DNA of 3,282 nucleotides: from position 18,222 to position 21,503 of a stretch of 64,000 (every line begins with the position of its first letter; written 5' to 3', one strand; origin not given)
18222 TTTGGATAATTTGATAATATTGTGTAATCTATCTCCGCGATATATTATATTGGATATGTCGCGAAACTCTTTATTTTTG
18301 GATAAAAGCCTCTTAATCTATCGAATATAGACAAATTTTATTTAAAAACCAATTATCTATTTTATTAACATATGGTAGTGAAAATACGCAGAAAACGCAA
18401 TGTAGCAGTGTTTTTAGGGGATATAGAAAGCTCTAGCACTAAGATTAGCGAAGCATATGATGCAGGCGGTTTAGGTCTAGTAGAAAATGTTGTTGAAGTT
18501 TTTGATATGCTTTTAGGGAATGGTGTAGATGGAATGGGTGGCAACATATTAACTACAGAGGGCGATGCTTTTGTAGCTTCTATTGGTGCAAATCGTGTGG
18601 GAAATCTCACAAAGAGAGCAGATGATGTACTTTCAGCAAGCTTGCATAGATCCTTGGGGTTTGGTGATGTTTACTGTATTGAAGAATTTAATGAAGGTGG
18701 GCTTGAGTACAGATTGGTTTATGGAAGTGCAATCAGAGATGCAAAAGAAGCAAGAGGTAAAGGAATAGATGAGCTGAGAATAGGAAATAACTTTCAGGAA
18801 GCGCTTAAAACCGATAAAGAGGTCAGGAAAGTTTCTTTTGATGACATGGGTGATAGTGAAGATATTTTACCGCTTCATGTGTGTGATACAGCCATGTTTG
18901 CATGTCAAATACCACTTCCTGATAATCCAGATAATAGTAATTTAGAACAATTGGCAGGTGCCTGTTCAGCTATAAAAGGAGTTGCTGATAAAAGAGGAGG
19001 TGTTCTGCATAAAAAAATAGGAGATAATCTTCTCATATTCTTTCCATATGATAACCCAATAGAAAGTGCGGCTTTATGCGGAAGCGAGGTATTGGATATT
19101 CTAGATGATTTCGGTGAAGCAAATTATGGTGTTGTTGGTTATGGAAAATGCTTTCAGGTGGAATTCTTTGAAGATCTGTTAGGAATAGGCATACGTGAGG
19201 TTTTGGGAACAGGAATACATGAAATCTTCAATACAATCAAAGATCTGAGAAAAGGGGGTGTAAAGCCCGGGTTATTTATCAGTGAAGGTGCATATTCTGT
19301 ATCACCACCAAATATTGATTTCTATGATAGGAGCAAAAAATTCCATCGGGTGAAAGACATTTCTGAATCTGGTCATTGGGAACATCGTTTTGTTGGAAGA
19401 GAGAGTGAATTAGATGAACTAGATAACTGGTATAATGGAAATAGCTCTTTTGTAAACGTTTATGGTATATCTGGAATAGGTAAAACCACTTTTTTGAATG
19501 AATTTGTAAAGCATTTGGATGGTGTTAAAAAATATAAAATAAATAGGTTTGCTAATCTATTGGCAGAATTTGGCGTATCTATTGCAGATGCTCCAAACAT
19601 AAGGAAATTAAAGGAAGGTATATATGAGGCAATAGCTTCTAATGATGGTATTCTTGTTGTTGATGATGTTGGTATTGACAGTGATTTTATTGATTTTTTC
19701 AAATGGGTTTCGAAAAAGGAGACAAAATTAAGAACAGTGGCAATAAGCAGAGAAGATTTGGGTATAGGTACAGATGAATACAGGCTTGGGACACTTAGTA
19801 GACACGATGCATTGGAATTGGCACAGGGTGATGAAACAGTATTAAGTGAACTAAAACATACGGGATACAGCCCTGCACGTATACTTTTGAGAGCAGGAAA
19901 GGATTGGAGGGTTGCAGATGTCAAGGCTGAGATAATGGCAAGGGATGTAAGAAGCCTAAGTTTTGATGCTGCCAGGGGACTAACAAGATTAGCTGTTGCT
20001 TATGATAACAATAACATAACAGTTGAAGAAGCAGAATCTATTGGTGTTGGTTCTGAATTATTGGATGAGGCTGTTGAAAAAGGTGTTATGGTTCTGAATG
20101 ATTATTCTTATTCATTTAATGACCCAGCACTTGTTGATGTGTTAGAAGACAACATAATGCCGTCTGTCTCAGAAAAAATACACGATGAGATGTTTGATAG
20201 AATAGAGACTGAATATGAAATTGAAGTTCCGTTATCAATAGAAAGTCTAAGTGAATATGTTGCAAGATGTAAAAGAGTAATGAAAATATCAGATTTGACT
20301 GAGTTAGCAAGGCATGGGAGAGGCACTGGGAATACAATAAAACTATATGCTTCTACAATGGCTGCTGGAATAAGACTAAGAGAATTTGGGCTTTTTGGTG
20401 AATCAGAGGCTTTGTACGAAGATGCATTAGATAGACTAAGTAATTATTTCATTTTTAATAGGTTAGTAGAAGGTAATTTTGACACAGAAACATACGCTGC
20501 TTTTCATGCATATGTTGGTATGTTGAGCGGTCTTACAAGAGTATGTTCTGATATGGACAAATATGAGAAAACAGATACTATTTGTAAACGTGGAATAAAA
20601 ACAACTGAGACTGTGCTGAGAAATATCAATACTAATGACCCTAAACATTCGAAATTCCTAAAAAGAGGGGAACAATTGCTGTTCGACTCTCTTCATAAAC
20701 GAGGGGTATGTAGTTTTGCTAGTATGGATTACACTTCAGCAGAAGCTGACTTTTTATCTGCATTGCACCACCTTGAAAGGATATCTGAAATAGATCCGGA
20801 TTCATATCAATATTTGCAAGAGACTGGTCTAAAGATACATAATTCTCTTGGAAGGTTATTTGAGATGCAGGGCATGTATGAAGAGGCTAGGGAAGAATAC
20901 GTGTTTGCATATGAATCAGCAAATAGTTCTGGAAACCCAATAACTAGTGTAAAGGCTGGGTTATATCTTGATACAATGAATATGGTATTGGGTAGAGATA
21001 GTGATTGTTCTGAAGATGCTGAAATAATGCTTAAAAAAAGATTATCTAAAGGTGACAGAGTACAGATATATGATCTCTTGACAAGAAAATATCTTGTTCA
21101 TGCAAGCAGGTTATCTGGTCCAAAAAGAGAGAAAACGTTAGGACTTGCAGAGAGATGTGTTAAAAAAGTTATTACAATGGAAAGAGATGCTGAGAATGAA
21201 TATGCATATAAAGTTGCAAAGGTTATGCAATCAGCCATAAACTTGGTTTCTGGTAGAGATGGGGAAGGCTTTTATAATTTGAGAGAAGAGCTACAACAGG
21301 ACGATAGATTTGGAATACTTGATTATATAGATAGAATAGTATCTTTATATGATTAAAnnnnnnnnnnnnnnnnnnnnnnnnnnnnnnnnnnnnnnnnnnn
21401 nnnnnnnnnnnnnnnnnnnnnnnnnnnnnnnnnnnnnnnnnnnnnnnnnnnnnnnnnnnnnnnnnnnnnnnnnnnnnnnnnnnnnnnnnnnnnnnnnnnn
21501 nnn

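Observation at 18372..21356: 994-aa protein with two tandem, asymmetric class-III-cyclase-like domains fused to a STAND NTPase and TPR-like repeats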

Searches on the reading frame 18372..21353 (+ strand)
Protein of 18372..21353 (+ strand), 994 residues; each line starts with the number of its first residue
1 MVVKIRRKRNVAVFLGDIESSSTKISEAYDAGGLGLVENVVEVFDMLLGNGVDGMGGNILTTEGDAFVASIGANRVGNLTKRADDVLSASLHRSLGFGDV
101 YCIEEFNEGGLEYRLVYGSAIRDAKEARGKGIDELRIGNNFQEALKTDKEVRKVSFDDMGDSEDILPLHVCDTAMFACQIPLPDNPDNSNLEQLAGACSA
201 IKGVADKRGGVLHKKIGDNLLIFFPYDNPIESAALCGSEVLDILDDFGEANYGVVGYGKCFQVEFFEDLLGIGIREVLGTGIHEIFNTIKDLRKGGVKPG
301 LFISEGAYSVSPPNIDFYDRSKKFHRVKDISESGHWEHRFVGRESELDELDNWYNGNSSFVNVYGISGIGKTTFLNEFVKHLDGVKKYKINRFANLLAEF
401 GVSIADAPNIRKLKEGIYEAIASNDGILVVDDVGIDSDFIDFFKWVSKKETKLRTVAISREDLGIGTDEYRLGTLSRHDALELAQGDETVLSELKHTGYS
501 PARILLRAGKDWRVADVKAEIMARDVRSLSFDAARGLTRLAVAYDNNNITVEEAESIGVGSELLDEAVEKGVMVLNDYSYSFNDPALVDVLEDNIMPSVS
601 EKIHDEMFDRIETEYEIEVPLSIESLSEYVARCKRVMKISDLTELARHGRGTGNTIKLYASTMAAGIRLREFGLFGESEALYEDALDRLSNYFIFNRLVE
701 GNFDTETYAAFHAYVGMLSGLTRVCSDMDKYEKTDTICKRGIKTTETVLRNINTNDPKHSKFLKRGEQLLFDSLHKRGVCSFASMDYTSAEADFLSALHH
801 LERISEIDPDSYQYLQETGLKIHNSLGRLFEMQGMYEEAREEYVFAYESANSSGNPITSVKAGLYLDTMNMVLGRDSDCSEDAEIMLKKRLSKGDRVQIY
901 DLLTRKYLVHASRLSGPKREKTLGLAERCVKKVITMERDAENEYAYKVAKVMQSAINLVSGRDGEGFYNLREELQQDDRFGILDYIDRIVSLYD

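Call 4: search_protein_families(library=pfam, proteins=[window:18372-21353:+], max_evalue=10)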
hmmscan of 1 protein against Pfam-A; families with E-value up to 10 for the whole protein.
window:18372-21353:+ (994 aa): 15 families
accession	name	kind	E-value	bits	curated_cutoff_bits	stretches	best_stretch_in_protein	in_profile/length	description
PF01637.24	ATPase_2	-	1.9e-08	34.8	33.2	1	340-450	1-109/225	ATPase domain predominantly from Archaea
PF13191.12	AAA_16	-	1.1e-06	29.6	32.6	1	339-385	1-51/167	AAA ATPase domain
PF25201.1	nSTAND6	-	0.0038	17.7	27.7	1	342-383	3-43/148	Novel STAND NTPase 6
PF00515.34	TPR_1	-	0.0038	17.4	27.8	1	821-841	2-22/34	Tetratricopeptide repeat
PF00931.28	NB-ARC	-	0.0045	16.7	23.5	1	348-387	6-47/248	NB-ARC domain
PF13424.12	TPR_12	-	0.0095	16.5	30.1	1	797-843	22-68/77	Tetratricopeptide repeat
PF13401.12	AAA_22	-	0.015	16.1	27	1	359-399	6-33/130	AAA domain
PF07719.23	TPR_2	-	0.019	15.5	27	1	822-843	3-24/34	Tetratricopeptide repeat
PF03193.22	RsgA_GTPase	-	0.021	15.1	30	1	316-382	64-130/174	RsgA GTPase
PF20703.3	nSTAND1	-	0.031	14.3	27.1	1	337-375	13-50/379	Novel STAND NTPase 1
PF13173.12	AAA_14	-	0.037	14.5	27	1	360-454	4-92/129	AAA domain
PF13479.12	AAA_24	-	0.049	13.9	27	1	363-385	7-23/195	AAA domain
PF13428.12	TPR_14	-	0.11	13.7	23.5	0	824-843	5-24/44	Tetratricopeptide repeat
PF24883.2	NPHP3_N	-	0.14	12.8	24.8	1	348-383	10-47/164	Nephrocystin 3, N-terminal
PF05729.18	NACHT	-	0.14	12.4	26.7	1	361-386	3-28/167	NACHT domain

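Call 5: search_protein_families(library=ncbifam, proteins=[window:18372-21353:+], max_evalue=10)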
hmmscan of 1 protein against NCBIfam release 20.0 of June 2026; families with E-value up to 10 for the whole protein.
window:18372-21353:+ (994 aa): 2 families
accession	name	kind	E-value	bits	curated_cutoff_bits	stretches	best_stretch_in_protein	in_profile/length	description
NF040586.1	FxSxx_TPR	equivalog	3.6e-05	22.4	300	1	338-379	6-46/830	FxSxx-COOH system tetratricopeptide repeat protein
NF003122.0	PRK04040.1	equivalog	0.12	11.9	155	1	361-413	5-58/189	adenylate kinase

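Call 6: search_protein_families(library=padloc, proteins=[window:18372-21353:+], max_evalue=10)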
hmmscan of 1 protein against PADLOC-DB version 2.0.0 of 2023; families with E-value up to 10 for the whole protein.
window:18372-21353:+ (994 aa): 2 families
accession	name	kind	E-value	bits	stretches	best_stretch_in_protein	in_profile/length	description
PDLC04984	PDC-S27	-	0.0013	15.6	1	339-381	3-46/474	-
PDLC01173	STAND_TPR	-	0.04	10.1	1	327-382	91-146/1114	"Predicted ATPase fused to Xre-HTH and TPR repeats domain, associated with cas1-less I-E system in Streptomyces"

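Call 7: search_solved_structures(query=window:18372-21353:+, max_evalue=10, show_alignments=3)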
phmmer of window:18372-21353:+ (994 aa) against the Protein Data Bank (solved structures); distinct sequences matched with E-value up to 10: 0.

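Call 8: find_homologous_proteins(query=window:18372-21353:+, max_evalue=0.001)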
Query window:18372-21353:+ (994 aa): 1 proteins with E <= 0.001 among 8000 candidates.
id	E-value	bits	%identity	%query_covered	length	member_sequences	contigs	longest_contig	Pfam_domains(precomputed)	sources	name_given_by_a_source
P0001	0.0e+0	2234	100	100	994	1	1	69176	PF01637.25,PF13191.13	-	-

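Call 22: find_encoding_contigs(protein=P0001, flank=10000, max_places=6)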
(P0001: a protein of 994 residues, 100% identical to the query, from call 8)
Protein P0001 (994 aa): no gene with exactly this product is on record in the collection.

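Call 23: find_related_loci(query=P0001, collection=genome_contigs, flank=10000)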
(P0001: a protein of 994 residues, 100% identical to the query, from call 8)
Query P0001 (994 aa) in genome_contigs; peptide patterns used: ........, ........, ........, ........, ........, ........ (x = any residue, [..] = any of these).
30 stretches matched a pattern, but none encodes a relative of the query by tblastn (E <= 1e-3).

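Call 24: find_related_loci(query=P0001, collection=metagenome_contigs, flank=10000)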
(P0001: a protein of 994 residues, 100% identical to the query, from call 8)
Query P0001 (994 aa) in metagenome_contigs; peptide patterns used: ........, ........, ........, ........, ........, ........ (x = any residue, [..] = any of these).
35 stretches matched a pattern, but none encodes a relative of the query by tblastn (E <= 1e-3).

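Call 108: search_dna_similar(query=P0001, collection=phages, mode=protein, max_evalue=0.01, max_rows=8)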
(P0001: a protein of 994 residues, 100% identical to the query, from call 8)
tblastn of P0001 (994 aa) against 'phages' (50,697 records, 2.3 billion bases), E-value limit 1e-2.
No match.

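Call 109: search_dna_similar(query=P0001, collection=plasmids, mode=protein, max_evalue=0.01, max_rows=12)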
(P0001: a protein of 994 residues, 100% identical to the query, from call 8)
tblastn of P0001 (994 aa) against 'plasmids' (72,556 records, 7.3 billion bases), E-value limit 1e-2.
No match.

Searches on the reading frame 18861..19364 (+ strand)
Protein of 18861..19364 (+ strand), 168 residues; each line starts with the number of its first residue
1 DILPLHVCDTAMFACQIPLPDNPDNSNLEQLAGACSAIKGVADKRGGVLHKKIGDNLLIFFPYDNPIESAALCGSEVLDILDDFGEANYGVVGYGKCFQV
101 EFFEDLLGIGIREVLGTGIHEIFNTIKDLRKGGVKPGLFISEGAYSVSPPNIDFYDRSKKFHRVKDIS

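Call 26: search_protein_families(library=pfam, proteins=[window:18861-19364:+], max_evalue=10)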
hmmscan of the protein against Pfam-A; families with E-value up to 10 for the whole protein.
seq(168 aa): 0 families

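Call 28: search_solved_structures(query=window:18861-19364:+, max_evalue=10, show_alignments=3)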
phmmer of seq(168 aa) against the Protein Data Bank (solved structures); distinct sequences matched with E-value up to 10: 1.
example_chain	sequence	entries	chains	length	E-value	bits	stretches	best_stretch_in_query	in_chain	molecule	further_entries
3vb0_A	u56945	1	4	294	1.3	12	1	59-113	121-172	Glyoxalase/bleomycin resistance protein/dioxygenase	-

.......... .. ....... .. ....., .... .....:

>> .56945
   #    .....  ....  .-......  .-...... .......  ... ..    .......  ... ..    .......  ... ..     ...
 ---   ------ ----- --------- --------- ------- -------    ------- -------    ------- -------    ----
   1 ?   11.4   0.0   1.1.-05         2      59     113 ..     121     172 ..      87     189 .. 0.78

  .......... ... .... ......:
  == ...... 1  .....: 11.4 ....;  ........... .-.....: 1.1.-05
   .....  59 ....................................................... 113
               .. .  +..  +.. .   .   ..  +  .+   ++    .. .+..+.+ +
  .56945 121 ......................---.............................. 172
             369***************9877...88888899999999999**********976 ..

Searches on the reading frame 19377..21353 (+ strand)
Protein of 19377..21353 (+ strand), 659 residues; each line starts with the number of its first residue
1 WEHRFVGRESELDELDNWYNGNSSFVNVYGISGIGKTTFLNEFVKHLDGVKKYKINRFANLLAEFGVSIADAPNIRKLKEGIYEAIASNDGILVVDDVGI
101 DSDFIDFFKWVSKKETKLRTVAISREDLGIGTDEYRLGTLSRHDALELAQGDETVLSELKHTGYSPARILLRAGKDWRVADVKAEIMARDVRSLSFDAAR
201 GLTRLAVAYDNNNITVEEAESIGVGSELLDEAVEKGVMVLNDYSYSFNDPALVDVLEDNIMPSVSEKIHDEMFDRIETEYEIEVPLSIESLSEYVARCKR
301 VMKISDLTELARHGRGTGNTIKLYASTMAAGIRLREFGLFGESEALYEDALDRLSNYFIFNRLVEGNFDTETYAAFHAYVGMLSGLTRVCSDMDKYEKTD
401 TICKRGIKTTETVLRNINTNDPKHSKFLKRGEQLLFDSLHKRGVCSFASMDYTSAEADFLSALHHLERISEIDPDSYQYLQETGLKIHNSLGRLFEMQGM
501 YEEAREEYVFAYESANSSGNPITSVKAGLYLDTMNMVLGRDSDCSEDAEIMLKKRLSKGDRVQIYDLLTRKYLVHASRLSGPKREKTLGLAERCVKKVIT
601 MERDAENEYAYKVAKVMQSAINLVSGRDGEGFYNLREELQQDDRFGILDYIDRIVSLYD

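Call 26: search_protein_families(library=pfam, proteins=[window:19392-21353:+], max_evalue=10)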
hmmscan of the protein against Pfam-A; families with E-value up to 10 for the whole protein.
window:19392-21353:+ (654 aa): 15 families
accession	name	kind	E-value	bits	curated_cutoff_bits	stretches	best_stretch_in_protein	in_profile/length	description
PF01637.24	ATPase_2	-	9.7e-08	32.5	33.2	1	2-112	3-111/225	ATPase domain predominantly from Archaea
PF13191.12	AAA_16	-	8.8e-06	26.8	32.6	1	1-45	3-51/167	AAA ATPase domain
PF00515.34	TPR_1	-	0.0012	19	27.8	1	481-501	2-22/34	Tetratricopeptide repeat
PF00931.28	NB-ARC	-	0.0018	18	23.5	1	8-47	6-47/248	NB-ARC domain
PF25201.1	nSTAND6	-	0.0021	18.6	27.7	1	2-43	3-43/148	Novel STAND NTPase 6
PF13424.12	TPR_12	-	0.0035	17.9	30.1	1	457-503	22-68/77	Tetratricopeptide repeat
PF13401.12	AAA_22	-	0.0067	17.2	27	1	19-59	6-33/130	AAA domain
PF07719.23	TPR_2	-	0.0074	16.8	27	1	482-503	3-24/34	Tetratricopeptide repeat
PF13173.12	AAA_14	-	0.021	15.3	27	1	20-114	4-92/129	AAA domain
PF13428.12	TPR_14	-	0.025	15.7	23.5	0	484-503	5-24/44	Tetratricopeptide repeat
PF13479.12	AAA_24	-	0.025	14.8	27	1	23-45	7-23/195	AAA domain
PF03193.22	RsgA_GTPase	-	0.045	14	30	1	5-42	95-130/174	RsgA GTPase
PF05729.18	NACHT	-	0.056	13.7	26.7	1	21-46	3-28/167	NACHT domain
PF24883.2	NPHP3_N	-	0.08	13.6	24.8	1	8-43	10-47/164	Nephrocystin 3, N-terminal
PF13431.12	TPR_17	-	0.21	12.4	24.4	1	481-501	14-34/34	Tetratricopeptide repeat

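Call 104: predict_structure(protein=window:19377-21353:+)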
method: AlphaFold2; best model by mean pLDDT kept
length: 659 residues; sequences in the alignment: 1
mean_pLDDT: 52.3   pTM: 0.36
mean pLDDT of the five models: 52.3, 43.1, 41.6, 38.0, 32.3
residues with pLDDT >= 90: 0; 70-90: 165; 50-70: 172; < 50: 322
segments of 3 or more residues with pLDDT < 50: 1-141, 151-168, 174-319, 494-500, 657-659
pLDDT, mean of each block of 10 residues (from residue 1): 24 34 24 32 38 31 34 37 35 27 35 29 25 36 52 45 46 45 44 41 40 32 32 32 28 31 31 36 29 31 38 44 58 59 64 63 65 68 77 71 84 77 75 85 68 69 77 66 60 48 58 58 69 57 63 76 79 72 79 81 65 77 73 73 64 56
secondary structure, 60 per line:
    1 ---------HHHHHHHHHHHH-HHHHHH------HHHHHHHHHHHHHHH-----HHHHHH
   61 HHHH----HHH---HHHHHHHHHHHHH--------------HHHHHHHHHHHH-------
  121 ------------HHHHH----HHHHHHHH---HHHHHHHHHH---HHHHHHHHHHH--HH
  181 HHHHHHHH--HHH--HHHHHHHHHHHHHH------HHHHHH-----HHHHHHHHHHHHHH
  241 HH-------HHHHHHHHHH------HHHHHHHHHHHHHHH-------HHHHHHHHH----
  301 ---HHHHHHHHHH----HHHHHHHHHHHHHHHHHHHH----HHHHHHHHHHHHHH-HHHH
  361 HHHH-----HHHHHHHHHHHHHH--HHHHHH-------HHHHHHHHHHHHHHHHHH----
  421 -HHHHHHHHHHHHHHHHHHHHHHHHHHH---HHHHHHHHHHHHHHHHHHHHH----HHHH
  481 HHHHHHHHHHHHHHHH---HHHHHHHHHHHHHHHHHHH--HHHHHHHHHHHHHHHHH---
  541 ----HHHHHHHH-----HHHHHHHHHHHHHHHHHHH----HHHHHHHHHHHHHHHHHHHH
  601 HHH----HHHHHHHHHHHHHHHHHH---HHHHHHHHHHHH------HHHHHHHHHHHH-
elements in order: H10-21 H23-28 H35-49 H55-64 H75-87 H102-113 H133-137 H142-149 H153-162 H166-176 H179-188 H196-209 H216-221 H227-242 H250-259 H266-280 H288-296 H304-313 H318-337 H342-355 H357-364 H370-383 H386-391 H399-416 H422-448 H452-472 H477-496 H500-518 H521-537 H545-552 H558-576 H581-603 H608-625 H629-640 H647-658

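Call 106: fold_search(model_id=the predicted structure, library=pdb)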
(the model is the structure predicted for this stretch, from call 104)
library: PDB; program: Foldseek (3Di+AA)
matches with E <= 10: 1034; with E <= 0.001: 0
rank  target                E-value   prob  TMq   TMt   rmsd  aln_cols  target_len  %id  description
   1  8pkp_O                6.6e-03  0.97  0.18  0.17  23.2       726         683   12  Cryo-EM structure of the apo Anaphase-promoting complex/cyclosome (APC/C) at 3.2 Angstrom resolution (released 2023-07-19)
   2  9hvq_Q                7.1e-03  0.91  0.15  0.12  25.3       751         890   13  Structure of the transcribing Pol II-DSIF-PAF-SPT6-RECQL5 complex (released 2025-07-16)
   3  6q6g_O                1.8e-02  0.94  0.18  0.17  23.3       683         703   11  Cryo-EM structure of the APC/C-Cdc20-Cdk2-cyclinA2-Cks2 complex, the D1 box class (released 2019-09-11)
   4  9b9g_D                1.8e-02  0.72  0.14  0.16  25.4       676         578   12  Structure of the PI4KA complex bound to Calcineurin (released 2024-09-11)
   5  9bax_D                2.3e-02  0.63  0.14  0.15  24.5       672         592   13  PI4KA complex bound to C-terminus of EFR3A (released 2024-11-27)
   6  5a7d_F                2.9e-02  1.00  0.20  0.33  16.0       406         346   12  Tetrameric assembly of LGN with Inscuteable (released 2016-08-03)
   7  9crx_H                3.1e-02  1.00  0.18  0.34  14.8       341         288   11  Y20S (Sec18-Sec17-Sec9-Sso1-Snc1) EDTA - Class 3 (released 2025-10-01)
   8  9gaw_O                3.1e-02  0.84  0.17  0.16  23.5       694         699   12  High-resolution structure of the Anaphase-promoting complex/cyclosome (APC/C) bound to co-activator Cdh1 (released 2024-08-14)
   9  5a7d_B                3.5e-02  0.97  0.16  0.25  16.9       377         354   14  Tetrameric assembly of LGN with Inscuteable (released 2016-08-03)
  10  5a7d_H                4.3e-02  1.00  0.20  0.33  15.1       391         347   12  Tetrameric assembly of LGN with Inscuteable (released 2016-08-03)
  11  7xn7_q                5.2e-02  0.57  0.14  0.12  25.5       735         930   14  RNA polymerase II elongation complex containing Spt4/5, Elf1, Spt6, Spn1 and Paf1C (released 2022-09-07)
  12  9u3l_U                5.2e-02  0.54  0.16  0.13  31.3       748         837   12  Substrate-engaged human 26S proteasome bound to midnolin with RPT2 at top of spiral staircase (released 2026-03-25)
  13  4c0o_B                5.4e-02  0.91  0.22  0.17  18.9       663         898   12  Transportin 3 in complex with phosphorylated ASF/SF2 (released 2014-01-22)
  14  5khu_O                5.6e-02  0.60  0.15  0.16  23.9       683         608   11  Model of human Anaphase-promoting complex/Cyclosome (APC15 deletion mutant), in complex with the Mitotic checkpoint co (released 2016-09-07)
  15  4a1s_A                6.1e-02  0.99  0.19  0.32  16.9       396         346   12  Crystallographic structure of the Pins:Insc complex (released 2012-03-28)
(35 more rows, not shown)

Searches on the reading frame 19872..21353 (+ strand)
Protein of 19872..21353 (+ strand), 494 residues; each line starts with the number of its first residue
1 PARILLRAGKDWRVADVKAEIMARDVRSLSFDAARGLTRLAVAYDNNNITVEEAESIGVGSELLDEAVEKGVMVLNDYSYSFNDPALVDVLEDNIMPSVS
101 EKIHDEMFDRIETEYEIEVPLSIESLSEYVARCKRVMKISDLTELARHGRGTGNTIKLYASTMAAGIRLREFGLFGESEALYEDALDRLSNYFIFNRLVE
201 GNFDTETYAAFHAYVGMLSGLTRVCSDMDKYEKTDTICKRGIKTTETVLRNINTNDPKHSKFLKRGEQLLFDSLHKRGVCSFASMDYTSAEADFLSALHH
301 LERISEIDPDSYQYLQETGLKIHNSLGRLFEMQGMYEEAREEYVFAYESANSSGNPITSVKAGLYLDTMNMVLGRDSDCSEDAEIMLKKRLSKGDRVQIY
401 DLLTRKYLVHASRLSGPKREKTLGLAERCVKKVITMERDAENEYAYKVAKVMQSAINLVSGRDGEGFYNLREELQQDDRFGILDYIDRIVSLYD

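Call 26: search_protein_families(library=pfam, proteins=[window:19872-21353:+], max_evalue=10)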
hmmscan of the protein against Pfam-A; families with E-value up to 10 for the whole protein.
window:19872-21353:+ (494 aa): 7 families
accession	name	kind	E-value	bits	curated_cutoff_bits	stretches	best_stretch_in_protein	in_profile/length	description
PF00515.34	TPR_1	-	0.00075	19.6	27.8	1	321-341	2-22/34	Tetratricopeptide repeat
PF13424.12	TPR_12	-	0.0012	19.5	30.1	1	297-343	22-68/77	Tetratricopeptide repeat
PF07719.23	TPR_2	-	0.0026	18.2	27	1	322-343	3-24/34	Tetratricopeptide repeat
PF13428.12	TPR_14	-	0.0089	17.1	23.5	0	324-343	5-24/44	Tetratricopeptide repeat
PF13431.12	TPR_17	-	0.084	13.6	24.4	1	321-341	14-34/34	Tetratricopeptide repeat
PF13432.12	TPR_16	-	0.16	12.9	32.7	0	322-344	33-54/65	Tetratricopeptide repeat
PF13374.12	TPR_10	-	0.73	10.4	27.5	1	166-188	9-31/42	Tetratricopeptide repeat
